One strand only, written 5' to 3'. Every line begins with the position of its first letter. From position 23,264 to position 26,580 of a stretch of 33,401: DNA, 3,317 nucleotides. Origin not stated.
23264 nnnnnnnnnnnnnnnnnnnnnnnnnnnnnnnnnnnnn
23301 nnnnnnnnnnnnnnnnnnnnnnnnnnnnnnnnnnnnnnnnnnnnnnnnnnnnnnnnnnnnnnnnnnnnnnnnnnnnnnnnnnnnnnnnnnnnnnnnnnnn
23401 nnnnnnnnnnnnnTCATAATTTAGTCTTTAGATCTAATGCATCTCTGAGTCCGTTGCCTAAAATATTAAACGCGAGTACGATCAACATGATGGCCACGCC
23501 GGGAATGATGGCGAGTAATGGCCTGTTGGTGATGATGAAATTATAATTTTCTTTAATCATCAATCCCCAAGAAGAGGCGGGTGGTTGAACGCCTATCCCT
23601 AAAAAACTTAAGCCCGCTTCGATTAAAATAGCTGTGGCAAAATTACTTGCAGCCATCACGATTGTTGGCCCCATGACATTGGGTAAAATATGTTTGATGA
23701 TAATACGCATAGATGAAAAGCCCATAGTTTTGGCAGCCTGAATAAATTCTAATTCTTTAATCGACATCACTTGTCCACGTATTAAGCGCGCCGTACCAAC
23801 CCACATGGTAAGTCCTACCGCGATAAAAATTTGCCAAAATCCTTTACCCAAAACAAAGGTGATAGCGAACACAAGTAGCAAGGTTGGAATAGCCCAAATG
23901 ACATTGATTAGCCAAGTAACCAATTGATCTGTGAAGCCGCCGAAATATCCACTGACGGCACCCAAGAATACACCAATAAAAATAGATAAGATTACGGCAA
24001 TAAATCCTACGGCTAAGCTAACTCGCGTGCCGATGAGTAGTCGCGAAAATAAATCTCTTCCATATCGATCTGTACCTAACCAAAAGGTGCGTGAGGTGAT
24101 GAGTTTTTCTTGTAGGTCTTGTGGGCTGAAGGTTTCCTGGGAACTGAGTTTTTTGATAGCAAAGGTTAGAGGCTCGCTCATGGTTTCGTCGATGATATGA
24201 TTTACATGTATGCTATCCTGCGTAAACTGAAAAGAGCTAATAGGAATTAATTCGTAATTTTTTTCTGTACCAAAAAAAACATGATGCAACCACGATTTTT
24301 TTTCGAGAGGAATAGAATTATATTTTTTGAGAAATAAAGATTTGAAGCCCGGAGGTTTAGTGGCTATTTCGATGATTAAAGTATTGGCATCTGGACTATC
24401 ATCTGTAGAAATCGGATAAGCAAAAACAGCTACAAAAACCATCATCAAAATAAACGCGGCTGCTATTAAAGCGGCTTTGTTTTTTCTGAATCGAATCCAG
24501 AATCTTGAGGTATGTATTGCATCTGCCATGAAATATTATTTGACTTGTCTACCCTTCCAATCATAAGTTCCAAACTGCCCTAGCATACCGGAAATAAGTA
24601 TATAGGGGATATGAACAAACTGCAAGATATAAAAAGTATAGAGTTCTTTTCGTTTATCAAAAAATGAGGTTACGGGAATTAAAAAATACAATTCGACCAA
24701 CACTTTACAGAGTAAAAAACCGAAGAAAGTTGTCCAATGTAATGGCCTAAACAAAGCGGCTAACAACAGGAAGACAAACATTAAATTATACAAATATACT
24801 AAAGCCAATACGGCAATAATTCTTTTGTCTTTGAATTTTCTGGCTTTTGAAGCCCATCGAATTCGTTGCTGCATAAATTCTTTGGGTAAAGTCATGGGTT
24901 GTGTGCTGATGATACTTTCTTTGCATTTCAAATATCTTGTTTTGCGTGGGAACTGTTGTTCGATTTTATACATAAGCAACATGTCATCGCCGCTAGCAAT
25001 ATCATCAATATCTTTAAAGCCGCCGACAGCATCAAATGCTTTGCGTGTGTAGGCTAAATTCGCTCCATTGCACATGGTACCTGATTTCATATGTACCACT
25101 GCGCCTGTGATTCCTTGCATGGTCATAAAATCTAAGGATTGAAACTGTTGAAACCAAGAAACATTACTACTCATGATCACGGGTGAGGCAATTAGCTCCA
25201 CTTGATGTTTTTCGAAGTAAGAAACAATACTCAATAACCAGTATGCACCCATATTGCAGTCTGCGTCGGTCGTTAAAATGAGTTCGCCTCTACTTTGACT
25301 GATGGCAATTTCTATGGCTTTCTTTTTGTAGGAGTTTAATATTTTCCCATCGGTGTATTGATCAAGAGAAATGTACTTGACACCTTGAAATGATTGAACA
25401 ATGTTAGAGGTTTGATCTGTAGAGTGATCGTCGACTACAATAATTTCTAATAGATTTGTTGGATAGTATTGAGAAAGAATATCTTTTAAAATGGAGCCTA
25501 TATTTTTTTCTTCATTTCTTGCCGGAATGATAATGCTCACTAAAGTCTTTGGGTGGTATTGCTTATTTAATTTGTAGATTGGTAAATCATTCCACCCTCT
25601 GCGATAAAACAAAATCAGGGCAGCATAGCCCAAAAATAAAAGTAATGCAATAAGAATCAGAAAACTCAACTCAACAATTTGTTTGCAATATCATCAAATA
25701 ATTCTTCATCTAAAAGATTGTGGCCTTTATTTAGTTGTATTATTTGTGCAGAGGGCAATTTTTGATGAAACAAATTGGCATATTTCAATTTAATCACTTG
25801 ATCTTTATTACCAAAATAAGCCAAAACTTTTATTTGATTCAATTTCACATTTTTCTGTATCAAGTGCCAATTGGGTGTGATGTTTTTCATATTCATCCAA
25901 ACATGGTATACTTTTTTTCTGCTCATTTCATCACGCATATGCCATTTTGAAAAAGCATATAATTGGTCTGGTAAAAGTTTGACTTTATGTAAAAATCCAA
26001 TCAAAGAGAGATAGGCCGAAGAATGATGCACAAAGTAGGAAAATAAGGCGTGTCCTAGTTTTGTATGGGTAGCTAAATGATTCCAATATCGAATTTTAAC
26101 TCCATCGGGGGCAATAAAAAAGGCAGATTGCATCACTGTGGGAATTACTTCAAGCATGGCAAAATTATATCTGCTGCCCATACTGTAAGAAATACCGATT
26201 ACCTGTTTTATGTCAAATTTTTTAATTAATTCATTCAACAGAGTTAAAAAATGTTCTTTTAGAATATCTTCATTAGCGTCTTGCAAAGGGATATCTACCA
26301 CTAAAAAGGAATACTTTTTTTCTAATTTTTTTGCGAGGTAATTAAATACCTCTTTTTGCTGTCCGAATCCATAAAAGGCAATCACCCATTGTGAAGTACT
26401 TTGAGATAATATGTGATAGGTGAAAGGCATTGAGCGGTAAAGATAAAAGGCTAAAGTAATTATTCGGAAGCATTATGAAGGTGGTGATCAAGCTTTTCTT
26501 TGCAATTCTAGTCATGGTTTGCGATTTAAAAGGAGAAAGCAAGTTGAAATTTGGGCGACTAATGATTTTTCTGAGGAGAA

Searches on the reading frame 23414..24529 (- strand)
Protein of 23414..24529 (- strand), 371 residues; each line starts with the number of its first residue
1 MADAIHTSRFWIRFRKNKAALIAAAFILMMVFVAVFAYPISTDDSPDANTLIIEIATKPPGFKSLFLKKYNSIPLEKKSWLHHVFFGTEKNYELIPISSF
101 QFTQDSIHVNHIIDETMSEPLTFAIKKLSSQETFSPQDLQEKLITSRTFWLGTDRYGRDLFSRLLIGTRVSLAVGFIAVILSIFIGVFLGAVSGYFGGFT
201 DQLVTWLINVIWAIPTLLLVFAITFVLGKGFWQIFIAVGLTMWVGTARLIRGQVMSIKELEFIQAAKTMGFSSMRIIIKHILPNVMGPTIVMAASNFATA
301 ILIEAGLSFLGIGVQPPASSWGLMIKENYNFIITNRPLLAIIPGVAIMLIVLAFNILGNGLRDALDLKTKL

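Call 9: search_protein_families(library=pfam, proteins=[window:23414-24529:-])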
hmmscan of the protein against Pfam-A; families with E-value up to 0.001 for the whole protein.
window:23414-24529:- (371 aa): 2 families
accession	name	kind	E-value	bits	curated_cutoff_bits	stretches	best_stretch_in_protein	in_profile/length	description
PF00528.27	BPD_transp_1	-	5e-29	101.8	26.4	1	186-369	1-182/184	Binding-protein-dependent transport system inner membrane component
PF12911.12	OppC_N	-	6.9e-09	35.9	23.9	1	9-44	5-40/53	N-terminal TM domain of oligopeptide transport permease C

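Call 34: find_homologous_proteins(query=window:23414-24529:-, max_evalue=1e-60)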
Query window:23414-24529:- (371 aa): 7999 proteins with E <= 1e-60 among 8000 candidates; the best 120 are listed.
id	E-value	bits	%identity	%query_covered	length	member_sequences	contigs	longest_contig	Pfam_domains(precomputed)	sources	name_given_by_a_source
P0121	2.0e-237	805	99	100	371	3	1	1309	PF00528.28,PF12911.13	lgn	-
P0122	2.2e-210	716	87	100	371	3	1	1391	PF00528.28,PF12911.13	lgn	-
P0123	2.1e-180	617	77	99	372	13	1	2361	PF00528.28,PF12911.13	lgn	-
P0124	3.1e-179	614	74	99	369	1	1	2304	PF00528.28,PF12911.13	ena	-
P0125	2.7e-175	601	74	98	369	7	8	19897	PF00528.28,PF12911.13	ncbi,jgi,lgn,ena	jgi:ABC-type dipeptide/oligopeptide/nickel transport system permease subunit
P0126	3.2e-175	600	73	99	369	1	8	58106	PF00528.28,PF12911.13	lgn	-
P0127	5.2e-175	600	73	98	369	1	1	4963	PF00528.28,PF12911.13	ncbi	-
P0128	6.2e-172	590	73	98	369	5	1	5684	PF00528.28,PF12911.13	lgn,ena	-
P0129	3.4e-171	587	71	99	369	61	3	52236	PF00528.28,PF12911.13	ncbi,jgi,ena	jgi:peptide/nickel transport system permease protein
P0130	2.1e-170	585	72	98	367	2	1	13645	PF00528.28,PF12911.13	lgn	-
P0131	3.4e-170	584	71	99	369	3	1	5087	PF00528.28,PF12911.13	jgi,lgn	jgi:peptide/nickel transport system permease protein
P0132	6.7e-170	583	71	99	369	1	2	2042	PF00528.28,PF12911.13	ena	-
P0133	3.6e-169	581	70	98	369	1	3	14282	PF00528.28,PF12911.13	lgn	-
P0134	1.4e-167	575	71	98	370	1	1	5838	PF00528.28,PF12911.13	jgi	jgi:ABC-type dipeptide/oligopeptide/nickel transport system permease subunit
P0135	2.6e-167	574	71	99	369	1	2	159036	PF00528.28,PF12911.13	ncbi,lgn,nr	ncbi:MAG: ABC transporter permease [Chitinophagaceae bacterium]|nr:ABC transporter permease [Chitino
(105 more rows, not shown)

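Call 35: find_encoding_contigs(protein=P0121, flank=10000, max_places=10)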
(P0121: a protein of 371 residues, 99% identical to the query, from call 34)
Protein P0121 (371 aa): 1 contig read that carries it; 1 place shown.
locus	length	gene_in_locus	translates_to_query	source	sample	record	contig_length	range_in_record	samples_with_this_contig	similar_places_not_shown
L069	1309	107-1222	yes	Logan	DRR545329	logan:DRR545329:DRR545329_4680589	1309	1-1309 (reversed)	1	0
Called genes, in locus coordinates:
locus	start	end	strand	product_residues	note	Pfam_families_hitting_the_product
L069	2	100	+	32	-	?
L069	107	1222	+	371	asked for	PF12911:OppC_N, PF00528:BPD_transp_1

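Call 36: find_encoding_contigs(protein=P0122, flank=10000, max_places=10)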
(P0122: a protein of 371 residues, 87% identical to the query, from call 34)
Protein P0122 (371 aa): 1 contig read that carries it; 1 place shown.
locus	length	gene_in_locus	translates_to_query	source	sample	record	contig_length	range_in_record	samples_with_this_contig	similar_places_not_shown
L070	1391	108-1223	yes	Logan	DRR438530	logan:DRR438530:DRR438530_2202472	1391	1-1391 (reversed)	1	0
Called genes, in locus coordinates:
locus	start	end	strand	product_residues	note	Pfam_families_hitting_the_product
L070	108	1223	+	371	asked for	PF12911:OppC_N, PF00528:BPD_transp_1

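Call 37: find_encoding_contigs(protein=P0123, flank=10000, max_places=10)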
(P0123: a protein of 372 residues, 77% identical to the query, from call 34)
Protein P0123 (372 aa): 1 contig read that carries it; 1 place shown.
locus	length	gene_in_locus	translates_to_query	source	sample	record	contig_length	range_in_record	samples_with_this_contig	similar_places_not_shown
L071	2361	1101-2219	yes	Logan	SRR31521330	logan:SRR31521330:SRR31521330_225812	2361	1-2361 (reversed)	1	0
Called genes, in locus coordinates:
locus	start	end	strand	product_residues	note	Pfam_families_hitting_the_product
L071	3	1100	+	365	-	?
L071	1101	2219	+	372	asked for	PF12911:OppC_N, PF00528:BPD_transp_1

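Call 39: find_encoding_contigs(protein=P0126, flank=6000, max_places=3)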
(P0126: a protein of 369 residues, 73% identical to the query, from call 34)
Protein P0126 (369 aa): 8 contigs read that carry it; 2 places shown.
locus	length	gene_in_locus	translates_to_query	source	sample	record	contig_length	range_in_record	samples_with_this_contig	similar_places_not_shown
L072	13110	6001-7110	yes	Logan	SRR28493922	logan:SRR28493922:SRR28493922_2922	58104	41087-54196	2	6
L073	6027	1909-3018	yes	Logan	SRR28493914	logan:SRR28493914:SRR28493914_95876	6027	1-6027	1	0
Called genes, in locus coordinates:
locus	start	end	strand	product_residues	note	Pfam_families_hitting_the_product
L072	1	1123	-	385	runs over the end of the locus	PF20510:HgmA_N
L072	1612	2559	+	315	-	PF00491:Arginase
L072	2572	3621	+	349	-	PF13489:Methyltransf_23 (weak), PF08241:Methyltransf_11, PF08242:Methyltransf_12 (weak), PF13649:Methyltransf_25, PF13847:Methyltransf_31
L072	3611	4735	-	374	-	PF13439:Glyco_transf_4, PF13579:Glyco_trans_4_4, PF00534:Glycos_transf_1, PF13692:Glyco_trans_1_4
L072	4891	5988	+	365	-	PF13506:Glyco_transf_21, PF00535:Glycos_transf_2, PF10111:Glyco_tranf_2_2, PF13641:Glyco_tranf_2_3, PF13632:Glyco_trans_2_3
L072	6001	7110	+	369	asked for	PF12911:OppC_N, PF00528:BPD_transp_1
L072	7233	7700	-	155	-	-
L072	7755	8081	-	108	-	PF01503:PRA-PH (weak), PF03819:MazG, PF12643:MazG-like (weak)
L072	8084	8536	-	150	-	PF02580:Tyr_Deacylase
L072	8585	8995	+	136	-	PF00472:RF-1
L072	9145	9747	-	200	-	PF00293:NUDIX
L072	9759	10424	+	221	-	PF00156:Pribosyltran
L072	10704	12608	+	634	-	PF01145:Band_7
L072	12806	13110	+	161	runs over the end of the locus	-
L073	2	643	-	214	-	?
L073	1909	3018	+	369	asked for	PF12911:OppC_N, PF00528:BPD_transp_1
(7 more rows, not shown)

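Call 40: find_encoding_contigs(protein=P0125, flank=6000, max_places=3)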
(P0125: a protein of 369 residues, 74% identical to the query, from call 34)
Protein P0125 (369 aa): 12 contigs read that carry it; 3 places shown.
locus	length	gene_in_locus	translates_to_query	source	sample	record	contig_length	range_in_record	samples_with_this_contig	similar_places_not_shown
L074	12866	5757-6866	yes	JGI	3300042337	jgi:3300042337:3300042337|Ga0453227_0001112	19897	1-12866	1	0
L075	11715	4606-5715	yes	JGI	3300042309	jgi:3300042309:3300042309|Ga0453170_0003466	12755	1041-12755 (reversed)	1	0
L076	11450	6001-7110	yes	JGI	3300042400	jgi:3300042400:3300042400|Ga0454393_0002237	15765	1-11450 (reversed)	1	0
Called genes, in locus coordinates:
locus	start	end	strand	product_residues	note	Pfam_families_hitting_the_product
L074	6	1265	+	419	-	PF03176:MMPL, PF00873:ACR_tran (weak), PF12349:Sterol-sensing (weak)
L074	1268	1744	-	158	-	PF01668:SmpB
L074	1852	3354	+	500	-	PF00266:Aminotran_5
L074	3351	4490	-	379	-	PF13439:Glyco_transf_4, PF13579:Glyco_trans_4_4, PF00534:Glycos_transf_1, PF13692:Glyco_trans_1_4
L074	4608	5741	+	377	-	PF13506:Glyco_transf_21, PF00535:Glycos_transf_2, PF10111:Glyco_tranf_2_2 (weak), PF13641:Glyco_tranf_2_3, PF13632:Glyco_trans_2_3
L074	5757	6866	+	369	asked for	PF12911:OppC_N, PF00528:BPD_transp_1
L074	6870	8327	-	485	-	PF00171:Aldedh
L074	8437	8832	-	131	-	-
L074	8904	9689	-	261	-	PF00106:adh_short, PF13561:adh_short_C2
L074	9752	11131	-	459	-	PF03573:OprD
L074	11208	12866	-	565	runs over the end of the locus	PF00149:Metallophos, PF02872:5_nucleotid_C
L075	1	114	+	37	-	?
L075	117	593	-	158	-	PF01668:SmpB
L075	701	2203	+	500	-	PF00266:Aminotran_5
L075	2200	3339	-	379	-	PF13439:Glyco_transf_4, PF13579:Glyco_trans_4_4, PF00534:Glycos_transf_1, PF13692:Glyco_trans_1_4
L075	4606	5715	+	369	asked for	PF12911:OppC_N, PF00528:BPD_transp_1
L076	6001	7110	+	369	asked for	PF12911:OppC_N, PF00528:BPD_transp_1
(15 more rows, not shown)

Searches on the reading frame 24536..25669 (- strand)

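Call 9: search_protein_families(library=pfam, proteins=[window:24536-25669:-])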
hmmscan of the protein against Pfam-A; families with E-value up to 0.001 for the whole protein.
window:24536-25669:- (377 aa): 6 families
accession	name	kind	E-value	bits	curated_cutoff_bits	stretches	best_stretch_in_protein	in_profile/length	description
PF00535.33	Glycos_transf_2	-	2.5e-23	83.3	23.3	1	45-214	1-166/168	Glycosyl transferase family 2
PF13641.12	Glyco_tranf_2_3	-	2.8e-17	64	27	1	44-273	3-228/230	Glycosyltransferase like family 2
PF13506.12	Glyco_transf_21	-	6.6e-12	45.7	21.7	1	111-273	14-173/174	Glycosyl transferase family 21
PF13632.12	Glyco_trans_2_3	-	1.5e-09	38.4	27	1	131-319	2-184/198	Glycosyl transferase family group 2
PF10111.15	Glyco_tranf_2_2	-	3.4e-07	30.5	27.3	1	45-218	1-181/276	Glycosyltransferase like family 2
PF13704.12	Glyco_tranf_2_4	-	0.00058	20.7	27.5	0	60-137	6-81/98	Glycosyl transferase family 2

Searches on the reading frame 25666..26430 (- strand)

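Call 9: search_protein_families(library=pfam, proteins=[window:25666-26430:-])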
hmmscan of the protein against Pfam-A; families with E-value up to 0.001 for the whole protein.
window:25666-26430:- (254 aa): 1 family
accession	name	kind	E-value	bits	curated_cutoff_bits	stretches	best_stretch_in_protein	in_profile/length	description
PF00561.26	Abhydrolase_1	-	2.2e-07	31.2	25.8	1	15-243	2-244/245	alpha/beta hydrolase fold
